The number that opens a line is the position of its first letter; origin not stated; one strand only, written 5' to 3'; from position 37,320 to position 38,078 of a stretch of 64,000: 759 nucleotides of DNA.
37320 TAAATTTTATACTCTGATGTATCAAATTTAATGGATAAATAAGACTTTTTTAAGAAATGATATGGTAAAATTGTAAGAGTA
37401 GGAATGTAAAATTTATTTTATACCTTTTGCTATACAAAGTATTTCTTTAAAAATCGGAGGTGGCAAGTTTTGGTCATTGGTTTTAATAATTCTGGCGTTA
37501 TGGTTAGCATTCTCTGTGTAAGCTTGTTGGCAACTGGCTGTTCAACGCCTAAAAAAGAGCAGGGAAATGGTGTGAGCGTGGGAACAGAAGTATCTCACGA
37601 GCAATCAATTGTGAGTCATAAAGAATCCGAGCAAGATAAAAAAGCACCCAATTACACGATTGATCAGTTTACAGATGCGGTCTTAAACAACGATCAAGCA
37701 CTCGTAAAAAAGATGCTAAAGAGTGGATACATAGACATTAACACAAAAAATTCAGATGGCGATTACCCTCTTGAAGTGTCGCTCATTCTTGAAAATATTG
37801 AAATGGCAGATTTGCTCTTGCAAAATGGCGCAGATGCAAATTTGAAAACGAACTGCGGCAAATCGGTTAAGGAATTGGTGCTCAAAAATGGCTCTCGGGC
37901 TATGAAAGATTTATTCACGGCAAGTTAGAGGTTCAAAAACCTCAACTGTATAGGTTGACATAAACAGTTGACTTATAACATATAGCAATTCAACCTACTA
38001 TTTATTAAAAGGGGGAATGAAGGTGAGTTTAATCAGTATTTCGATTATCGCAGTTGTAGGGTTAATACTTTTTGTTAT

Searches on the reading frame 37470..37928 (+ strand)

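Call 41: search_protein_families(library=pfam, proteins=[window:37470-37928:+], max_evalue=0.000001)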
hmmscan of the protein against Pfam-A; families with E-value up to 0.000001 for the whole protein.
window:37470-37928:+ (152 aa): 0 families

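Call 73: search_protein_families(library=pfam, proteins=[window:37470-37928:+], max_evalue=0.01)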
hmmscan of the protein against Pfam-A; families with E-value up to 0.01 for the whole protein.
window:37470-37928:+ (152 aa): 6 families
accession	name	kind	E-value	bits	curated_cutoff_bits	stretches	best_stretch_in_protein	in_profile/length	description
PF13637.12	Ank_4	-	4e-05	24.3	22.7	0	108-131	8-31/50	Ankyrin repeats (many copies)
PF12796.13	Ank_2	-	8.5e-05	23.5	27.3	1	70-126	36-89/90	Ankyrin repeats (3 copies)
PF00023.36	Ank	-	0.00019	22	21.1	0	96-128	1-33/33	Ankyrin repeat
PF13857.12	Ank_5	-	0.00061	20.6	27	0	109-132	28-51/56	Ankyrin repeats (many copies)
PF06128.16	Shigella_OspC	-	0.0066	16.7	25.6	1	44-123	207-288/292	Shigella flexneri OspC protein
PF13606.12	Ank_3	-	0.008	17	22.3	0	96-124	1-29/30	Ankyrin repeat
